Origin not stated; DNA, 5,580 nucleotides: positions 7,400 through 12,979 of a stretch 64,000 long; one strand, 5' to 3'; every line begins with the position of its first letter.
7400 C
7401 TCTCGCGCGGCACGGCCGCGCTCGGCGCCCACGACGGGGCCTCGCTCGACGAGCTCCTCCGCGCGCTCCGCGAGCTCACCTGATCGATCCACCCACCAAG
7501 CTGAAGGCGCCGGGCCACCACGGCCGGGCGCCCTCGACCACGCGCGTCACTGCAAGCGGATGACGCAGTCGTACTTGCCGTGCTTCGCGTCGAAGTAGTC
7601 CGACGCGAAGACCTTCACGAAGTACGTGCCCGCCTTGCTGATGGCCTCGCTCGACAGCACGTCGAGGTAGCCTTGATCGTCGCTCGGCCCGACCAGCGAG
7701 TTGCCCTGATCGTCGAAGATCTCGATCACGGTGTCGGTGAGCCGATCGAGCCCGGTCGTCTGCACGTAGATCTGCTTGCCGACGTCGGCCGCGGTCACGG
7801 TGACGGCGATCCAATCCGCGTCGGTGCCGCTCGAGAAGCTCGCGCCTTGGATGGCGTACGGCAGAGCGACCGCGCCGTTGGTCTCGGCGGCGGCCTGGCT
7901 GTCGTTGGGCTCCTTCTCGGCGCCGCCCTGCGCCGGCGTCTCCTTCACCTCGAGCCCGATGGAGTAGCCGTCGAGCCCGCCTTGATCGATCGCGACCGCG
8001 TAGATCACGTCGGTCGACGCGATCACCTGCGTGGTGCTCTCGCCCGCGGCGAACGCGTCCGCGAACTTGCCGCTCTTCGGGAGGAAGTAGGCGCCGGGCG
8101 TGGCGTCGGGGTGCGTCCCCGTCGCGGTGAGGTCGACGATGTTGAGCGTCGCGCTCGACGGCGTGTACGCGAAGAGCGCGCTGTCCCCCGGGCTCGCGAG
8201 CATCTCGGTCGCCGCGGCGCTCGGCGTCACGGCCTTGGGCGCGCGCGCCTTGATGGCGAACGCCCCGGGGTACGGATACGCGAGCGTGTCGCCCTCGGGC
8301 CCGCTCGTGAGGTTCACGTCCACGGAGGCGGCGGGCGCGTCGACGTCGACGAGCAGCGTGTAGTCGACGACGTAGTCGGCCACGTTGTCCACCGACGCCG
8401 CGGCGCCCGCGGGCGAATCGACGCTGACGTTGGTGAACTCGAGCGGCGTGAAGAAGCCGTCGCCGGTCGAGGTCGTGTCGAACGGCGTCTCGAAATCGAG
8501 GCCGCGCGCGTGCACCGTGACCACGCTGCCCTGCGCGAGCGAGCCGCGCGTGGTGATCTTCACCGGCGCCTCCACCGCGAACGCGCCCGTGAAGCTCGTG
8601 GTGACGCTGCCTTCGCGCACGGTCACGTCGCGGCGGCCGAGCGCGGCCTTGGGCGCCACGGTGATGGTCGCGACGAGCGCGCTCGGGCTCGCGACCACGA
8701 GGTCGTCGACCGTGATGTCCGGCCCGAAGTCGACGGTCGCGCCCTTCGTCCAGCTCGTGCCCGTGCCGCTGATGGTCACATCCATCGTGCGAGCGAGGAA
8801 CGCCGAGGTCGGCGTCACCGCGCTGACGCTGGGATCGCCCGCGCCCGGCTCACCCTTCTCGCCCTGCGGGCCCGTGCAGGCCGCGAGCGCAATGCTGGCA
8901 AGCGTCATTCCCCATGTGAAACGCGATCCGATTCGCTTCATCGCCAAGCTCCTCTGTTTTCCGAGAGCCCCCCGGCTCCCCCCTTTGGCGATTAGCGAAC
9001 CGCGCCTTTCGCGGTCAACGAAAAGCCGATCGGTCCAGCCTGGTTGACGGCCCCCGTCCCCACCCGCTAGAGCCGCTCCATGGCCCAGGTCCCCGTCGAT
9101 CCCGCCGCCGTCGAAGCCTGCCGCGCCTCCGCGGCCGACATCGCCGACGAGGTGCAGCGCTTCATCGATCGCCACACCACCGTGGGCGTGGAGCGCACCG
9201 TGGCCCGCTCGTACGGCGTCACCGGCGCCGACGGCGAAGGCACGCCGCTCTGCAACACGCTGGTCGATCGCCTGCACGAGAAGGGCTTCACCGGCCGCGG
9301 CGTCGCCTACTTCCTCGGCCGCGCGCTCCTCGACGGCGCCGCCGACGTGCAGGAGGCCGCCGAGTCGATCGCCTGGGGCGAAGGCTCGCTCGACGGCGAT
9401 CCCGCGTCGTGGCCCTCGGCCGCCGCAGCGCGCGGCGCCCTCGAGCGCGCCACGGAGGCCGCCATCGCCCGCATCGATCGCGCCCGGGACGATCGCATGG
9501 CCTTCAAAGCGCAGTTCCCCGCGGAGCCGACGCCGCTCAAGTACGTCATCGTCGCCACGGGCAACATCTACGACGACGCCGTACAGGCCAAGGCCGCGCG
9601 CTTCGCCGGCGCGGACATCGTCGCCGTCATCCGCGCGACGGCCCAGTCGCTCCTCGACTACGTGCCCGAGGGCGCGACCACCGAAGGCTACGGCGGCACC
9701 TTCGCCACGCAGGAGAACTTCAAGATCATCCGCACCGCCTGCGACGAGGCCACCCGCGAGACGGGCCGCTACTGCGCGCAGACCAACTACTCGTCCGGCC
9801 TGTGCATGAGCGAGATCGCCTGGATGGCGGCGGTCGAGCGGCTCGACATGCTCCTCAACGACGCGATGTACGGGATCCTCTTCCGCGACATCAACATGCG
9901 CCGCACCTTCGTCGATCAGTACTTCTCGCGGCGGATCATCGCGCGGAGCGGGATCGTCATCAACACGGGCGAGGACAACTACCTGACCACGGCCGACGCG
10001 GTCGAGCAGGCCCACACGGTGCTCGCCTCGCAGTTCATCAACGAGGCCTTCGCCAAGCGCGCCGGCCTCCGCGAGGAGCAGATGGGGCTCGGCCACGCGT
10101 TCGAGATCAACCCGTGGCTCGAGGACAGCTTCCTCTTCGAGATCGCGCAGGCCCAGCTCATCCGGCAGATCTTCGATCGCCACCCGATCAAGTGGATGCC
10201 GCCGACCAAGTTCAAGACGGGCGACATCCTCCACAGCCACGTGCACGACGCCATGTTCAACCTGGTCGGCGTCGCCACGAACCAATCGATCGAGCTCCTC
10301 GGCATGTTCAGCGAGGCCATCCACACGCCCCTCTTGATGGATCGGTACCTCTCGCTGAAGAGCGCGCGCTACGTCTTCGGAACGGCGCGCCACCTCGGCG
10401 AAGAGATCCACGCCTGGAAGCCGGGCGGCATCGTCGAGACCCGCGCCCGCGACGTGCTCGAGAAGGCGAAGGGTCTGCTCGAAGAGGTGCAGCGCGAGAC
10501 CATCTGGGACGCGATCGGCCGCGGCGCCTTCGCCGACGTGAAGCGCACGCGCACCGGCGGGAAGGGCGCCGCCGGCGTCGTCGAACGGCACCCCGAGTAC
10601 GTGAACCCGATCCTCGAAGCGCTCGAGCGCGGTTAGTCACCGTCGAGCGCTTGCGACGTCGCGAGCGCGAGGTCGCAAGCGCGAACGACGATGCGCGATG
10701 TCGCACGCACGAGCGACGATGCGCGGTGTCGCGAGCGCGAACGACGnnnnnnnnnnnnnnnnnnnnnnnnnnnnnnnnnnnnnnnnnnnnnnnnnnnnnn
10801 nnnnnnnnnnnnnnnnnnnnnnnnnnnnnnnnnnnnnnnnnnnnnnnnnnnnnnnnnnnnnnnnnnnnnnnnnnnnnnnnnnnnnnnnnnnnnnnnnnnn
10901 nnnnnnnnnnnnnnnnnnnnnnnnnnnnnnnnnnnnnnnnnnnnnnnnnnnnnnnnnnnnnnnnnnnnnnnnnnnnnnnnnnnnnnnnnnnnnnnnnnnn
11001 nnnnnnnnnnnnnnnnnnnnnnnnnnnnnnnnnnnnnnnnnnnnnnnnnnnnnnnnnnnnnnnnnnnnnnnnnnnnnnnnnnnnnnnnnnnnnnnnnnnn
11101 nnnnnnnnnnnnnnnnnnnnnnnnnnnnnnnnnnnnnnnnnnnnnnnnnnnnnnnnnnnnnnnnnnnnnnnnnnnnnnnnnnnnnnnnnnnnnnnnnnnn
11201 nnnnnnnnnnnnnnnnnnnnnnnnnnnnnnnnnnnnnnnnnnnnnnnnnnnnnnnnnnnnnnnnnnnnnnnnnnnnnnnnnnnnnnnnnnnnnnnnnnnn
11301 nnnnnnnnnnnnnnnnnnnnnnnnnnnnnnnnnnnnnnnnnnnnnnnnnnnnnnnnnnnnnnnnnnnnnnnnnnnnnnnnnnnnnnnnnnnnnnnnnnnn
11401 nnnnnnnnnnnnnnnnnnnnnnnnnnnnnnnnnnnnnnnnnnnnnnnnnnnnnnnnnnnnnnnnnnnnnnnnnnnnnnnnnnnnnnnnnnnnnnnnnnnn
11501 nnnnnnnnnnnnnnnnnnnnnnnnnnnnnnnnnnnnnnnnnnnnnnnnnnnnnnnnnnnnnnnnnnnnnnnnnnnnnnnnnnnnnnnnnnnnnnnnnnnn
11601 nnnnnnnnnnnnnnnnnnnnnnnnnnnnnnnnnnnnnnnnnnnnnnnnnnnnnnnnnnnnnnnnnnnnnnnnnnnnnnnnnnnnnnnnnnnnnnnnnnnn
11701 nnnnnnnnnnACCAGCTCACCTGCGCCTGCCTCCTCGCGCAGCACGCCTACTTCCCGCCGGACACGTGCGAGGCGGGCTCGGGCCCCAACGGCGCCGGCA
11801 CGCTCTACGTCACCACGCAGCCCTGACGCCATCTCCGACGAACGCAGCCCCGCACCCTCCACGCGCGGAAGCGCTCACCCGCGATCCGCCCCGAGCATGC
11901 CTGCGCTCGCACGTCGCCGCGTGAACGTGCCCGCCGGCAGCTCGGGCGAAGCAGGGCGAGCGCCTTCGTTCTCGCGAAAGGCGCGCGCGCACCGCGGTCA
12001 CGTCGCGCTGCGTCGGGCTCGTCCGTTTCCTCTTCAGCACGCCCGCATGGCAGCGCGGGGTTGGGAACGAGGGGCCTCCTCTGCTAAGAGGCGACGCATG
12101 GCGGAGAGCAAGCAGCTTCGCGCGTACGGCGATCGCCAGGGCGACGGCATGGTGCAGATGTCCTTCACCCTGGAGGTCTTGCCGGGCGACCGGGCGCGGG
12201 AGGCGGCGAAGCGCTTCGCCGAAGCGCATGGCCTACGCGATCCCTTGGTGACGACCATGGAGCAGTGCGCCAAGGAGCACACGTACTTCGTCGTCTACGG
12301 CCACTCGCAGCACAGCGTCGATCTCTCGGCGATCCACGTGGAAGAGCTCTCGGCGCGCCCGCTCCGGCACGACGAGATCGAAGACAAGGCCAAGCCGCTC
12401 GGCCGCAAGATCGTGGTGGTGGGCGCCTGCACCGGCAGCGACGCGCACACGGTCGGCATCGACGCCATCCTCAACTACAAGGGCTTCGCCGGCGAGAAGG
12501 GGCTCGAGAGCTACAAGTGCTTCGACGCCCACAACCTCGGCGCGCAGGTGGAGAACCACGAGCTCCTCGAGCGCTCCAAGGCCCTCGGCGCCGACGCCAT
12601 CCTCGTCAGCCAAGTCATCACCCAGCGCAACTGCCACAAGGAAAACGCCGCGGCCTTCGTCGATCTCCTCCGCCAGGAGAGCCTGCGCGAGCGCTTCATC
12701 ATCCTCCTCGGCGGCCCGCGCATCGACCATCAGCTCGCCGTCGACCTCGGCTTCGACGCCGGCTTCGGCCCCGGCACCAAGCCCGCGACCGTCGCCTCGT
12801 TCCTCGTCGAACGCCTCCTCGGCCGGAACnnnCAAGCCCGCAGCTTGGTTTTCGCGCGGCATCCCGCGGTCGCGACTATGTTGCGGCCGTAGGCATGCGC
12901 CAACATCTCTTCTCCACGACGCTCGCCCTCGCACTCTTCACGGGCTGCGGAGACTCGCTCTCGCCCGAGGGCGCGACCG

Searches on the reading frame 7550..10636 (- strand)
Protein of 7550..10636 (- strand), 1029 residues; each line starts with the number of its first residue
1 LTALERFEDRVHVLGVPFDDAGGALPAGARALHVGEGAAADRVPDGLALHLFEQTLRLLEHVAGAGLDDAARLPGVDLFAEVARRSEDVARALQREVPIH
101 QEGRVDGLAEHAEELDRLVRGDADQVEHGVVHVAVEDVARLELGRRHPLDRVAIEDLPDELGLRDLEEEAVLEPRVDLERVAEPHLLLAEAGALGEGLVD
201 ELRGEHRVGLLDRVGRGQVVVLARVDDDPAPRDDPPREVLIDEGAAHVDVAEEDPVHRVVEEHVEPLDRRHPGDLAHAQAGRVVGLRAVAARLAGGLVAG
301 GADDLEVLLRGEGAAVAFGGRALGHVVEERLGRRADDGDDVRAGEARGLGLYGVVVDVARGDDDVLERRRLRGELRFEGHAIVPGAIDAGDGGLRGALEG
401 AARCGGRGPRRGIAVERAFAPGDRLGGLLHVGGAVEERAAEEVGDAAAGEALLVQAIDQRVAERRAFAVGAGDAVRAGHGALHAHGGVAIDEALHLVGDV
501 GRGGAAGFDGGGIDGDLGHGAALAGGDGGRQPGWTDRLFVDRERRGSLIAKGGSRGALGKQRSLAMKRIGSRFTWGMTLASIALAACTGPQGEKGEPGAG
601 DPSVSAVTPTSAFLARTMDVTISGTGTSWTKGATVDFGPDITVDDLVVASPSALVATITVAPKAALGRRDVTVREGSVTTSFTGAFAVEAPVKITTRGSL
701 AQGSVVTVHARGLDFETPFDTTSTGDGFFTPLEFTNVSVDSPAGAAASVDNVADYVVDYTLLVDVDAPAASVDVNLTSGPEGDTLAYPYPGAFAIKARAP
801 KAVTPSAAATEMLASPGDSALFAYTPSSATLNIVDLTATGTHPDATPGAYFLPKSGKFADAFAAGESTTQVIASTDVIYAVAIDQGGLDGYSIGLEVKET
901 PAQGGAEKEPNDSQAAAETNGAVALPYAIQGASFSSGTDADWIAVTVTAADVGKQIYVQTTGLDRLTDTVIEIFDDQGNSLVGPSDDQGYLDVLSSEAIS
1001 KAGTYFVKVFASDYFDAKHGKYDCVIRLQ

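Call 72: search_protein_families(library=pfam, proteins=[window:7550-10636:-], max_evalue=0.0001)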
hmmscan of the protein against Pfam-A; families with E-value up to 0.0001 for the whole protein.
window:7550-10636:- (1029 aa): 1 family
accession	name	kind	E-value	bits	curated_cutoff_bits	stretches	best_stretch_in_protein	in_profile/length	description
PF09099.16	Qn_am_d_aIII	-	5.3e-05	23.9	22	0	602-673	2-69/82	Quinohemoprotein amine dehydrogenase, alpha subunit domain III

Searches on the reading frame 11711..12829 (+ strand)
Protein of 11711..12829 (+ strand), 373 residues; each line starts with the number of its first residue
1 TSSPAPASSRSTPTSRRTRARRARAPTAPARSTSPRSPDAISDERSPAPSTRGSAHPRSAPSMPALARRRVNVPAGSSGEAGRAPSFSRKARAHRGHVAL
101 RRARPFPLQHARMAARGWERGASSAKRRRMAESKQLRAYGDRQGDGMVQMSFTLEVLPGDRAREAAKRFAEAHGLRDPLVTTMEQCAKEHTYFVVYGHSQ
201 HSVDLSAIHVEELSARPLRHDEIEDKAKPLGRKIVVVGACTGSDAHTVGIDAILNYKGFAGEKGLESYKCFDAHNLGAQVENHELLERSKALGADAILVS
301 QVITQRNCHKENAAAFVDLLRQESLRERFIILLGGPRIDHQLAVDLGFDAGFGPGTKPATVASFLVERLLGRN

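Call 72: search_protein_families(library=pfam, proteins=[window:11711-12829:+], max_evalue=0.0001)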
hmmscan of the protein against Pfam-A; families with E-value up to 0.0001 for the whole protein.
window:11711-12829:+ (373 aa): 2 families
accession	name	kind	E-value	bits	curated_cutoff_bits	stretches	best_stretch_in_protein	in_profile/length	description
PF16554.10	OAM_dimer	-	4.1e-27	94.8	25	1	136-212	2-78/78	Dimerisation domain of d-ornithine 4,5-aminomutase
PF02310.24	B12-binding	-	5e-12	46.1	32.1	1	235-358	2-116/121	B12 binding domain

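Call 73: find_related_loci(query=window:11897-12829:+, collection=genome_contigs, flank=10000)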
Query window:11897-12829:+ (311 aa) in genome_contigs; peptide patterns used: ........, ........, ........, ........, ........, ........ (x = any residue, [..] = any of these).
368 stretches matched a pattern; 33 encode a relative of the query (tblastn E <= 1e-3); 33 distinct loci.
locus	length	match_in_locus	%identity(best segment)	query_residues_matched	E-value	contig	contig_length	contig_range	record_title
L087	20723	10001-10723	89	69-309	2e-146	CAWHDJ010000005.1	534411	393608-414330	MAG: uncultured delta proteobacterium isolate MFD09495.bin.2.10 genome assembly, contig: contig_14076, whole genome shot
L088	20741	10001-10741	81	65-311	2e-138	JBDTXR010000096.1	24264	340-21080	MAG: Byssovorax sp. isolate cluster4_bin.120 NODE_3308_length_24264_cov_13.349209, whole genome shotgun sequence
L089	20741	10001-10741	83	65-311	6e-138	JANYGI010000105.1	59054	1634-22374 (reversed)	MAG: Byssovorax sp. isolate 341R_metabinner_12 341R_k141_376302, whole genome shotgun sequence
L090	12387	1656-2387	82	64-307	3e-137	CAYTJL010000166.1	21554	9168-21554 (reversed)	MAG TPA_asm: uncultured Polyangiaceae bacterium isolate SRP189682_co1_9 genome assembly, contig: NODE_4310_length_21554_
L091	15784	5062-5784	82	68-308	2e-132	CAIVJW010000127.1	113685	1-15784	MAG: uncultured delta proteobacterium isolate KTt_bin-2109 genome assembly, contig: bin-2109:127/455, whole genome shotg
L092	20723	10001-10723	79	68-308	1e-130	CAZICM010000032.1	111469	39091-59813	MAG TPA_asm: uncultured Polyangiaceae bacterium isolate binchicken_co16_258 genome assembly, contig: NODE_286_length_111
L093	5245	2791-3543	77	58-309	8e-129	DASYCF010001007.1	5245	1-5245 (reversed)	MAG TPA_asm: Byssovorax sp. isolate SMAG_U4926 k141_2708268, whole genome shotgun sequence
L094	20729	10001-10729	75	68-310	5e-126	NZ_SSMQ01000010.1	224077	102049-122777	Polyangium fumosum strain DSM 14668 Scaffold10_1, whole genome shotgun sequence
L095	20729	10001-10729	76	68-310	4e-127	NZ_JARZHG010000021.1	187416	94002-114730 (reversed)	Polyangium sp. y55x31 NODE_21_length_187416_cov_17.909114, whole genome shotgun sequence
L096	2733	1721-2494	72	54-311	7e-133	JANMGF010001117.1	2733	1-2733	MAG: Polyangium sp. isolate OTE_70b_concoct_23 OTE_70b_k141_3720825, whole genome shotgun sequence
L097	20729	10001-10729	75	68-310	7e-127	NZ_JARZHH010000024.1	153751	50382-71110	Polyangium sp. 6x1 NODE_24_length_153751_cov_23.012251, whole genome shotgun sequence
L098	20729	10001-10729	74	68-310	1e-125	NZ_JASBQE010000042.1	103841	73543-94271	Polyangium sp. 15x6 NODE_42_length_103841_cov_19.131930, whole genome shotgun sequence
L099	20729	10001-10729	74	68-310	3e-125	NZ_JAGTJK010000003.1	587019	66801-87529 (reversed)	Polyangium jinanense strain SDU13 Scaffold3, whole genome shotgun sequence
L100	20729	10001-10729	74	68-310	3e-125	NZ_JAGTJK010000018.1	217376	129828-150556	Polyangium jinanense strain SDU13 Scaffold18, whole genome shotgun sequence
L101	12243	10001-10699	76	71-303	1e-122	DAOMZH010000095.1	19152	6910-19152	MAG TPA_asm: Polyangium sp. isolate AMR_MDS_5605 NODE_401_length_19152_cov_7.816149, whole genome shotgun sequence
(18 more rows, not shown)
